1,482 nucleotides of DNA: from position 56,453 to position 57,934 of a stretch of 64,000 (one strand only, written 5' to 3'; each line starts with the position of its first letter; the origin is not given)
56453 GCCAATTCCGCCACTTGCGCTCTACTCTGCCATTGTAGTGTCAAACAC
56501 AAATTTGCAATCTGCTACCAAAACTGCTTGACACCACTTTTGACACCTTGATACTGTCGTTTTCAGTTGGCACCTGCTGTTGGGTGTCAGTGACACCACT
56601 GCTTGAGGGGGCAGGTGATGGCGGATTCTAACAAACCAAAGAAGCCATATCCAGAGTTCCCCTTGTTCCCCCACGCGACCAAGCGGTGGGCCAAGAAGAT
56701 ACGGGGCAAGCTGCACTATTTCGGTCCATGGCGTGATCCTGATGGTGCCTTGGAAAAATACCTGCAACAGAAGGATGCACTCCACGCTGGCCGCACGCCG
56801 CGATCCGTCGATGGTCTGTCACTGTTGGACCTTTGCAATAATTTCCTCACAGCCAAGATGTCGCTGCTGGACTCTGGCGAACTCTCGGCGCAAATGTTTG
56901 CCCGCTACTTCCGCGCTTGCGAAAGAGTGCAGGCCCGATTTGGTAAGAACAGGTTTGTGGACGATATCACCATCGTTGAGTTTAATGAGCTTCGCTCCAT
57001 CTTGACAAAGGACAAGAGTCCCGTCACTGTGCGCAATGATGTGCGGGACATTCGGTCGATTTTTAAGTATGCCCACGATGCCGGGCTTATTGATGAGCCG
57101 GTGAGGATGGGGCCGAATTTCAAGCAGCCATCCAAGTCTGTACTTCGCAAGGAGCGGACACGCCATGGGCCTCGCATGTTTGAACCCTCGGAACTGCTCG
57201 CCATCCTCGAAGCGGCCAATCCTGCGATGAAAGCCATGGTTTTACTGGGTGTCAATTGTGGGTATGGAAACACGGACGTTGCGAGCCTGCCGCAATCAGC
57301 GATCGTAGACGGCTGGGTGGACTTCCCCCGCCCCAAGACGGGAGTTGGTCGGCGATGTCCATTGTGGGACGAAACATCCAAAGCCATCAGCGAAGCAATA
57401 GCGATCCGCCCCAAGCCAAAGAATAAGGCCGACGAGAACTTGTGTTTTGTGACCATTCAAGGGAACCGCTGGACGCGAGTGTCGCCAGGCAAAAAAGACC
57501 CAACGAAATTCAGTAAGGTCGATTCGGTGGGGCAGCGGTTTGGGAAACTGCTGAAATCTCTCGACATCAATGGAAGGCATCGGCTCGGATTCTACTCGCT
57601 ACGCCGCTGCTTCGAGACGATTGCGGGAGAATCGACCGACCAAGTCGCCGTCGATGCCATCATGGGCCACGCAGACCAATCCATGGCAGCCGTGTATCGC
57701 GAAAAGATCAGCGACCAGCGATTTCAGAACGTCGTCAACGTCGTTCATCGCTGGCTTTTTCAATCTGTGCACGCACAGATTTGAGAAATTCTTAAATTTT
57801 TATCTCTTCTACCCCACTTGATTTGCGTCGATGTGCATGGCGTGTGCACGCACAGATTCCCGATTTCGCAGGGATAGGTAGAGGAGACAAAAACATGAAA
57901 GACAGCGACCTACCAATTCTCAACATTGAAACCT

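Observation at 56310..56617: att-like region carries a promoter-equipped 5' half of tRNA-Leu(GAG), the opposite polarity to the usual phage tRNA att block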

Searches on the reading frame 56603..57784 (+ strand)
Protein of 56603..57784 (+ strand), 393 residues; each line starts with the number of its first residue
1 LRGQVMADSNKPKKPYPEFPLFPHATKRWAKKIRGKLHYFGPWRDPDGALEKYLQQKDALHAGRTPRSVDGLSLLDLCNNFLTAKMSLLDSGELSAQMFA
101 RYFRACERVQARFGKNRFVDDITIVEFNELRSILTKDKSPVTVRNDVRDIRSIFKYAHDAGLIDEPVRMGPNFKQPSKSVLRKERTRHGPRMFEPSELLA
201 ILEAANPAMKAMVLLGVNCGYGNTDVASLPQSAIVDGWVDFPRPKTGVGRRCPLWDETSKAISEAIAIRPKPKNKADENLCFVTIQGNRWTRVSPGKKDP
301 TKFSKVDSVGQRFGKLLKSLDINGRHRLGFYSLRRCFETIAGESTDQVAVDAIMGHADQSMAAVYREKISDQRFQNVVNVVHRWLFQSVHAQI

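Call 20: search_protein_families(library=pfam, proteins=[window:56603-57784:+], max_evalue=0.01)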
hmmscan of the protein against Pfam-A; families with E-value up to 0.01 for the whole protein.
window:56603-57784:+ (393 aa): 1 family
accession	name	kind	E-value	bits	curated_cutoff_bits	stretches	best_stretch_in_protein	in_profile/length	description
PF00589.27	Phage_integrase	-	1.6e-07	31.7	27.1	1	194-367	4-167/172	Phage integrase family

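Call 21: search_protein_families(library=phrogs, proteins=[window:56603-57784:+], max_evalue=0.01)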
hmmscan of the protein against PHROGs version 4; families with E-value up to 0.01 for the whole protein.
window:56603-57784:+ (393 aa): 3 families
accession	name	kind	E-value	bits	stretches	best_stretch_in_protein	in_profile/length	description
phrog_1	-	integration and excision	9.4e-26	92.2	1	11-389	102-455/611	integrase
phrog_216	-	integration and excision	4.1e-13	50.1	1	145-371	17-227/301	integrase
phrog_3776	-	unknown function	0.0066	17.2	0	304-381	41-112/143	-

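Call 28: find_related_loci(query=window:56618-57784:+, collection=viral_contigs, flank=6000)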
Query window:56618-57784:+ (388 aa) in viral_contigs; peptide patterns used: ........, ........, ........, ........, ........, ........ (x = any residue, [..] = any of these).
5 stretches matched a pattern, but none encodes a relative of the query by tblastn (E <= 1e-3).

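Call 29: find_homologous_proteins(query=window:56618-57784:+)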
Query window:56618-57784:+ (388 aa): 6293 proteins with E <= 0.001 among 8000 candidates; the best 120 are listed.
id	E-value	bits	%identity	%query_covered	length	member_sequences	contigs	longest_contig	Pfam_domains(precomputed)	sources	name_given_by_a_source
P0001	5.0e-265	897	100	100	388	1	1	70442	PF00589.28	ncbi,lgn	-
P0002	2.7e-173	595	49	97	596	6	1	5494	PF00589.28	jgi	-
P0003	1.9e-171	589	66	98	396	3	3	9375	PF00589.28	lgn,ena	-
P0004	1.9e-168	579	65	98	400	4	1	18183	PF00589.28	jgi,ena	jgi:integrase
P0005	1.0e-167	576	64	98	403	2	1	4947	PF00589.28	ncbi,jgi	-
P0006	2.7e-151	522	47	98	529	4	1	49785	PF00589.28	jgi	-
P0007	2.5e-147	509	58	97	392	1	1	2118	PF00589.28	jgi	jgi:integrase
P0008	2.4e-145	503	49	99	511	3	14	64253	PF00589.28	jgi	jgi:integrase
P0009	1.8e-142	493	47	97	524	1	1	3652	PF00589.28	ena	-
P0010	3.8e-142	492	47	98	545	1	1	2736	PF00589.28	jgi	jgi:integrase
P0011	5.0e-142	492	57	97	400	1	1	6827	PF00589.28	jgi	jgi:integrase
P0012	1.1e-141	491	58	98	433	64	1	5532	PF00589.28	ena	-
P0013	6.9e-141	488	52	98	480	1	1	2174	PF00589.28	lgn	-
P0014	8.4e-141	488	49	98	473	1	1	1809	PF00589.28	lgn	-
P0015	1.2e-140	487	55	97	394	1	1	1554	PF00589.28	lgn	-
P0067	1.2e-132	461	51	97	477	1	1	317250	PF00589.28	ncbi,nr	ncbi:MAG: tyrosine-type recombinase/integrase [Pirellulales bacterium]|nr:tyrosine-type recombinase/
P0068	1.3e-132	461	49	97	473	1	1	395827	PF00589.28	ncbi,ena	-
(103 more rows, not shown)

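Call 30: find_encoding_contigs(protein=P0001, flank=10000, max_places=3)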
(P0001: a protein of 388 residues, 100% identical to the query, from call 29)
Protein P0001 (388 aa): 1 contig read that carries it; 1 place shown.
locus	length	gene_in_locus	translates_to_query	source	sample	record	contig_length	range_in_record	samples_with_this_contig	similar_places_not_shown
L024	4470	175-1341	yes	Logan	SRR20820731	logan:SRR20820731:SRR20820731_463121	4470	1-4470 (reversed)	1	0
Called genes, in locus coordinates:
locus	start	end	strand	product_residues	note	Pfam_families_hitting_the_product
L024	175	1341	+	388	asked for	PF00589:Phage_integrase (weak)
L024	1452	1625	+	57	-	-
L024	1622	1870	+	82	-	PF12728:HTH_17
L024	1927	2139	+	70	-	-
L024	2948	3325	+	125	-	-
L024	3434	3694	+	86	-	-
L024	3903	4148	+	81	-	-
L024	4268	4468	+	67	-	?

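Call 31: find_encoding_contigs(protein=P0003, flank=6000, max_places=3)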
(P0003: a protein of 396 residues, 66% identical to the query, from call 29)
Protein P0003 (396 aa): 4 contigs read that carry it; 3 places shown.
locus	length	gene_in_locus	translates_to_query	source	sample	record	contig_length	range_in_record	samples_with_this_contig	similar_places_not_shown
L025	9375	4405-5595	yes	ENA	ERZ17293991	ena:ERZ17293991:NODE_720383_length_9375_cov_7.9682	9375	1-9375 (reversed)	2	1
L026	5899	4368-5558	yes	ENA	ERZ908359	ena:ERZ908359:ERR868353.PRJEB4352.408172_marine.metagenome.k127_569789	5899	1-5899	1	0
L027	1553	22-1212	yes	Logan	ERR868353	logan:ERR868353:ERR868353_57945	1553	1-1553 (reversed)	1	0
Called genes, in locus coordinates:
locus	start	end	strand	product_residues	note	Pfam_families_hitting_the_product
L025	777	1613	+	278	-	-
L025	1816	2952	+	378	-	PF01839:FG-GAP (faint), PF13517:FG-GAP_3 (weak)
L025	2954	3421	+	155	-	-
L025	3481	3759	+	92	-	-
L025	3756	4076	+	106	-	PF05016:ParE_toxin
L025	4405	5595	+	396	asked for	PF00589:Phage_integrase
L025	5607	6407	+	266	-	-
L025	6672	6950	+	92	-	PF12728:HTH_17 (weak)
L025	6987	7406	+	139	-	-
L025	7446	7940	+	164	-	-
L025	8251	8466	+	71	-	-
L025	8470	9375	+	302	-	?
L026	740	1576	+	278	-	-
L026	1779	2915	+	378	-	PF01839:FG-GAP (faint), PF13517:FG-GAP_3 (weak)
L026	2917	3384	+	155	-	-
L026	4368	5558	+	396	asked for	PF00589:Phage_integrase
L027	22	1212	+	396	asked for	PF00589:Phage_integrase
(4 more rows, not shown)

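Call 32: find_encoding_contigs(protein=P0004, flank=6000, max_places=3)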
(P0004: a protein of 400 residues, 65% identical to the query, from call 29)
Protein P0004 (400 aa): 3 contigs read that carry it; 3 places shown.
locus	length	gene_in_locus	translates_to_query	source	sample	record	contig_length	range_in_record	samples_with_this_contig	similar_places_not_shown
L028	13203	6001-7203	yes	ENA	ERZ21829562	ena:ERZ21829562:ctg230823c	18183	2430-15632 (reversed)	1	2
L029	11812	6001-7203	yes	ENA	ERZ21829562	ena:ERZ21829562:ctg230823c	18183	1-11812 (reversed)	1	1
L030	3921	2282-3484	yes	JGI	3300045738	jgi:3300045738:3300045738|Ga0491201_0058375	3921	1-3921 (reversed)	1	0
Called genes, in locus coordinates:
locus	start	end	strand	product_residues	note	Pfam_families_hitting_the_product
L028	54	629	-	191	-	PF00665:rve (weak), PF13610:DDE_Tnp_IS240 (weak), PF13683:rve_3 (weak)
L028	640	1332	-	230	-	-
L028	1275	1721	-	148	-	-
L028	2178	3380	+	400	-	PF00589:Phage_integrase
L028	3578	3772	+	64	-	-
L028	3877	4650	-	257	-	PF00665:rve, PF13610:DDE_Tnp_IS240, PF13683:rve_3 (weak)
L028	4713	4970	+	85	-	-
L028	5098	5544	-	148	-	-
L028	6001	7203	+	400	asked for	PF00589:Phage_integrase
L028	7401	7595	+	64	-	-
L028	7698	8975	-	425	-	PF00665:rve, PF13610:DDE_Tnp_IS240, PF13683:rve_3 (weak)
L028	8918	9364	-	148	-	-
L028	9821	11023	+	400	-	PF00589:Phage_integrase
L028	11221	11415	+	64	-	-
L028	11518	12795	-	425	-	PF00665:rve, PF13610:DDE_Tnp_IS240, PF13683:rve_3 (weak)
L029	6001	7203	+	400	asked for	PF00589:Phage_integrase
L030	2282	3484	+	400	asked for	PF00589:Phage_integrase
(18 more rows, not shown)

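Call 48: find_related_loci(query=A1, collection=metagenome_contigs, flank=6000)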
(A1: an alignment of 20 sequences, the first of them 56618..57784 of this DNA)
Query A1 (388 aa) in metagenome_contigs; peptide patterns used: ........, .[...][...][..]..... (x = any residue, [..] = any of these).
600 stretches matched a pattern (row limit reached: there are more); 561 encode a relative of the query (tblastn E <= 1e-3); the best 80 are kept; 80 distinct loci.
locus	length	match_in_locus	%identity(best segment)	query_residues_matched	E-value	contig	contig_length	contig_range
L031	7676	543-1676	58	5-384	2e-148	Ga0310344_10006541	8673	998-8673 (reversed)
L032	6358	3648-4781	58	5-384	3e-147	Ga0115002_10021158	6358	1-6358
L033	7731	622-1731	55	4-381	3e-139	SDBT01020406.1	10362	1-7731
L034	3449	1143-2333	52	1-381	1e-141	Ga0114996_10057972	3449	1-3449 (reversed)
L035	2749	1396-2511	54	2-381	3e-142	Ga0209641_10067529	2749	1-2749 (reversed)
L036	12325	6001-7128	55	4-381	5e-135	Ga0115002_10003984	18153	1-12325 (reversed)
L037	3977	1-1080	57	19-380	3e-138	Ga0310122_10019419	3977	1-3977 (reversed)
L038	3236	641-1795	56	8-381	4e-140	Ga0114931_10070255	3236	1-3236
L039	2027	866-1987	54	4-381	1e-143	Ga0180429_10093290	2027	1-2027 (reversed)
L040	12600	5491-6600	55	4-382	6e-134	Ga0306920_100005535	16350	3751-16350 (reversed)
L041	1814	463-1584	54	4-381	1e-143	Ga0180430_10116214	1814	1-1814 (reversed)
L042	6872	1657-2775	54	5-385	1e-132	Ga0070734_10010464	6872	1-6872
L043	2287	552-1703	53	1-388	4e-141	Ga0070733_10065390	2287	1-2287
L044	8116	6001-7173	52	7-381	4e-132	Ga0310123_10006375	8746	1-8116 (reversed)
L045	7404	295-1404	53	4-381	9e-132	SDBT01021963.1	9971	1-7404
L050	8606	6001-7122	53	5-386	8e-130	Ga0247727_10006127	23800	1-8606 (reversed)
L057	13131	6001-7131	50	4-387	3e-126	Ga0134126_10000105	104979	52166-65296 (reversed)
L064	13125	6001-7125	51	5-387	7e-125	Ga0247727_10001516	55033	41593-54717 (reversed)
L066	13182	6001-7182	52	3-383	4e-124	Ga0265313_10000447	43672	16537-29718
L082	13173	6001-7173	49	4-388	1e-121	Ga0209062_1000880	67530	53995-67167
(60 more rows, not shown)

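Call 59: search_protein_families(library=pfam, proteins=[L057:2967-5642:-, L057:1264-2835:-, L066:1727-4570:+, L066:4381-5589:+, L082:448-2322:+, L082:3942-5474:-, L064:2461-3906:+, L064:3907-5238:+, L050:3758-5530:-, L050:1676-3397:-], max_evalue=0.00001)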
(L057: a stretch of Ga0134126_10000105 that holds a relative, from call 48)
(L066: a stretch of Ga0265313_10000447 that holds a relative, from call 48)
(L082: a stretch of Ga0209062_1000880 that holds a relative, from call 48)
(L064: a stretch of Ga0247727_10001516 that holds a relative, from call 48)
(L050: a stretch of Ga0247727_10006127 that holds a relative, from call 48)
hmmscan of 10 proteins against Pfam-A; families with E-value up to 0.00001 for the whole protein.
L057:2967-5642:- (891 aa): 3 families
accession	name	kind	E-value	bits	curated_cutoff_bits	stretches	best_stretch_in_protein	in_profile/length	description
PF07583.16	PSCyt2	-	1.1e-48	166.3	29.8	1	392-575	2-207/209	Protein of unknown function (DUF1549)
PF07587.16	PSD1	-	1.3e-48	166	28.5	1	632-860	2-241/244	Protein of unknown function (DUF1553)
PF02368.24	Big_2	-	1.8e-11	44.3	22.8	1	94-169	3-73/79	Bacterial Ig-like domain (group 2)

L057:1264-2835:- (523 aa): 1 family
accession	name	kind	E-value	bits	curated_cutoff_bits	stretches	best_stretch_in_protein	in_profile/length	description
PF00082.27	Peptidase_S8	-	4.1e-23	82.6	21.8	2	398-502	156-279/288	Subtilase family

L066:1727-4570:+ (947 aa): 2 families
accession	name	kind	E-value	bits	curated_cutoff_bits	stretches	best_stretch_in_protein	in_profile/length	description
PF05569.17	Peptidase_M56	-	8.8e-26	91.2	31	1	150-317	101-269/296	BlaR1 peptidase M56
PF07596.16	SBP_bac_10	-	2.7e-16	60.9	23.3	1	762-854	17-119/268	Protein of unknown function (DUF1559)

L066:4381-5589:+ (402 aa): 0 families

L082:448-2322:+ (624 aa): 0 families

L082:3942-5474:- (510 aa): 0 families

L064:2461-3906:+ (481 aa): 4 families
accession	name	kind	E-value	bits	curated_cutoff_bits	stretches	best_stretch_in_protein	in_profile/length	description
PF17963.7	Big_9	-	1.5e-18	67.9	23.6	1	162-247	3-88/89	Bacterial Ig domain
PF17892.7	Cadherin_5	-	2.8e-11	43.5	26.5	0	183-249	32-97/98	Cadherin-like domain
PF17803.7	Cadherin_4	-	3.2e-11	44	25.1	0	152-203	2-59/71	Bacterial cadherin-like domain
PF00353.25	HemolysinCabind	-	1.1e-10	41.6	23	1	347-382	1-36/36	RTX calcium-binding nonapeptide repeat (4 copies)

L064:3907-5238:+ (443 aa): 1 family
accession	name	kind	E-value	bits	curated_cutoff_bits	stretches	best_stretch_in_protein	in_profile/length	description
PF01351.25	RNase_HII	-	1.1e-12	48.7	25.8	0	128-153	1-26/199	Ribonuclease HII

L050:3758-5530:- (590 aa): 2 families
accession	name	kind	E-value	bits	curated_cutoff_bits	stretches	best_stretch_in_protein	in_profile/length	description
PF00353.25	HemolysinCabind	-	1.2e-12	48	23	1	160-194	2-36/36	RTX calcium-binding nonapeptide repeat (4 copies)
PF00041.27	fn3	-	4.5e-12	46.5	25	1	421-494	2-74/84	Fibronectin type III domain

L050:1676-3397:- (573 aa): 2 families
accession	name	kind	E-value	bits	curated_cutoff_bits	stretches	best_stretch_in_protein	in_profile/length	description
PF07583.16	PSCyt2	-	3.2e-42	145.3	29.8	1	60-243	1-206/209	Protein of unknown function (DUF1549)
PF07587.16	PSD1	-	1.3e-28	100.5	28.5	1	316-442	1-129/244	Protein of unknown function (DUF1553)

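Call 71: find_related_loci(query=A1, collection=viral_contigs, flank=3000)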
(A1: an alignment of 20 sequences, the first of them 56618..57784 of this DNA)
Query A1 (388 aa) in viral_contigs; peptide patterns used: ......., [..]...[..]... (x = any residue, [..] = any of these).
32 stretches matched a pattern; 20 encode a relative of the query (tblastn E <= 1e-3); 20 distinct loci.
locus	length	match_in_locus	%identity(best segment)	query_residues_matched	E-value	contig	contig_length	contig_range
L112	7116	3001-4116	48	5-381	4e-114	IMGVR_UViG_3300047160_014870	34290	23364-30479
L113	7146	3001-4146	47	6-383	1e-111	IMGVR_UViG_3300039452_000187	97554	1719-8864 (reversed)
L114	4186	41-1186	47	6-383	2e-111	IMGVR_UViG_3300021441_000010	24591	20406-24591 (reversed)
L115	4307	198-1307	48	6-381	9e-108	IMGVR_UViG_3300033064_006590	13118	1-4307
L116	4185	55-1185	47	13-380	3e-103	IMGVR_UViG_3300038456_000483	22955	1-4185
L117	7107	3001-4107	44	2-381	2e-102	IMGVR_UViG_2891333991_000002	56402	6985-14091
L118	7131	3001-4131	43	7-383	9e-102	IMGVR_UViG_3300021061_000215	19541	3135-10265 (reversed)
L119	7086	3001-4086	41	20-385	8e-89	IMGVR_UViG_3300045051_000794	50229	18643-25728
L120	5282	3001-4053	39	5-381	4e-80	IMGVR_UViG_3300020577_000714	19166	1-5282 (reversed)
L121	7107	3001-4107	47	6-381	5e-105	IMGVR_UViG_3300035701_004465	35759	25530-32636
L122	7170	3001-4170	36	2-381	1e-79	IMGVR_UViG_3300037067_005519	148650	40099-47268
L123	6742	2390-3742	39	3-383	2e-77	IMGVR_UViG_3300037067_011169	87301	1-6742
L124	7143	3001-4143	37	4-384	4e-74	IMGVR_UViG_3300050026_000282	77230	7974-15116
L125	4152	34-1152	38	6-381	1e-68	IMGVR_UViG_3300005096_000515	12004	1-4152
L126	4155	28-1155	36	4-380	1e-65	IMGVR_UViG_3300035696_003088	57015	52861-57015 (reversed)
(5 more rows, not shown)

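Call 76: search_protein_families(library=ncbifam, proteins=[window:56618-57784:+], max_evalue=0.01)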
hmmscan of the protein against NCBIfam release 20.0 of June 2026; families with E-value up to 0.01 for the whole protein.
window:56618-57784:+ (388 aa): 0 families

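Call 83: find_encoding_contigs(protein=P0067, flank=10000, max_places=2)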
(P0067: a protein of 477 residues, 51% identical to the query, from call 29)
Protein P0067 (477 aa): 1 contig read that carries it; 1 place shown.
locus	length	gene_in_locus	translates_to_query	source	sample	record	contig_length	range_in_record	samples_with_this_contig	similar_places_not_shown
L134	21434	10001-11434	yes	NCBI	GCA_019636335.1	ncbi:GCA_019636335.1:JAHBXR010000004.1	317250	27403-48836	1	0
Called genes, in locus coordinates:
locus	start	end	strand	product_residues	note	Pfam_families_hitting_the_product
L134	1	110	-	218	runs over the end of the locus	PF00805:Pentapeptide (weak), PF13599:Pentapeptide_4 (weak)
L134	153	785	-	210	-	PF06439:3keto-disac_hyd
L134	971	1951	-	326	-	PF00355:Rieske, PF19112:VanA_C (faint)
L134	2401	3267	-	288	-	PF01370:Epimerase, PF02254:TrkA_N (weak), PF13460:NAD_binding_10 (weak)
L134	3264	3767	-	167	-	PF03652:RuvX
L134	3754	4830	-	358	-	PF00483:NTP_transferase, PF12804:NTP_transf_3, PF22640:ManC_GMP_beta-helix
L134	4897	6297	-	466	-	PF01704:UDPGP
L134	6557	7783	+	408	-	PF04536:TPM_phosphatase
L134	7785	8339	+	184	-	PF04011:LemA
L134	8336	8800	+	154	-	-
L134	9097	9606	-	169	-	PF27349:IcsB_M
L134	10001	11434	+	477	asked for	PF00589:Phage_integrase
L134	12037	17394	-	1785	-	-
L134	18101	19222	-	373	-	PF02771:Acyl-CoA_dh_N, PF02770:Acyl-CoA_dh_M (weak), PF00441:Acyl-CoA_dh_1, PF08028:Acyl-CoA_dh_2 (weak)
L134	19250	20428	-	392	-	PF02771:Acyl-CoA_dh_N, PF02770:Acyl-CoA_dh_M, PF00441:Acyl-CoA_dh_1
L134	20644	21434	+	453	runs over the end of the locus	PF00884:Sulfatase, PF01663:Phosphodiest (faint)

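Call 84: find_encoding_contigs(protein=P0068, flank=10000, max_places=2)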
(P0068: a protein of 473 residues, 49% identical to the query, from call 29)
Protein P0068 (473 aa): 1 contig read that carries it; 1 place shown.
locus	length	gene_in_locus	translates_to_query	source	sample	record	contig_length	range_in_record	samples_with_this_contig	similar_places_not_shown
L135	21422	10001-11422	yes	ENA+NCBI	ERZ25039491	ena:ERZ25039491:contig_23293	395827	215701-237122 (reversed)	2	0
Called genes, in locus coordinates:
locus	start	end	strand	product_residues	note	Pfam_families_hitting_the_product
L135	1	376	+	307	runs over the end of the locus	-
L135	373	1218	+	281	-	PF05114:MbnB_TglH_ChrH, PF01261:AP_endonuc_2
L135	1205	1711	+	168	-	PF26136:SCO6045_C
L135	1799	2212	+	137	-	PF13650:Asp_protease_2, PF13975:gag-asp_proteas (weak)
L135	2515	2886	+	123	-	-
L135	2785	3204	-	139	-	-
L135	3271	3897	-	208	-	PF24788:AtPDCT1_2, PF14360:PAP2_C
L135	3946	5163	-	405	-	PF01553:Acyltransferase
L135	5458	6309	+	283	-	-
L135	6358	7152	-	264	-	PF00297:Ribosomal_L3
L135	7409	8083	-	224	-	-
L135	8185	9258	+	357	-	PF00180:Iso_dh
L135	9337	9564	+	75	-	-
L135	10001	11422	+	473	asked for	PF00589:Phage_integrase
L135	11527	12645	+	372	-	-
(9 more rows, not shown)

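Call 91: search_dna_similar(query=window:56618-57784:+, collection=phages, mode=protein, max_evalue=0.00001, max_rows=15)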
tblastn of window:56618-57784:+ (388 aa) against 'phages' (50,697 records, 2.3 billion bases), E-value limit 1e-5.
No match.

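Call 92: search_solved_structures(query=A1, max_evalue=0.01)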
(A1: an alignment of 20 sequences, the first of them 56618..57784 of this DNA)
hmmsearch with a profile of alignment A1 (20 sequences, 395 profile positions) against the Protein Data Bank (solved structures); distinct sequences matched with E-value up to 0.01: 6.
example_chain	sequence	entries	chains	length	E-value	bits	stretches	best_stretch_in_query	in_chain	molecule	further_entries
5hxy_A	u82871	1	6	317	7.5e-06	28.4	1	193-372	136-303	Tyrosine recombinase XerA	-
2kiw_A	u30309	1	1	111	0.0014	20.9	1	95-183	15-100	Int protein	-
4a8e_A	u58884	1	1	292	0.004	19.4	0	193-379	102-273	PROBABLE TYROSINE RECOMBINASE XERC-LIKE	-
6emz_A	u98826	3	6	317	0.004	19.4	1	243-367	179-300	Int protein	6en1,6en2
6en0_A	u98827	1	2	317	0.004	19.4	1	243-367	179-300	Int protein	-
1a0p_A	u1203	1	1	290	0.0049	19.1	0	95-377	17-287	SITE-SPECIFIC RECOMBINASE XERD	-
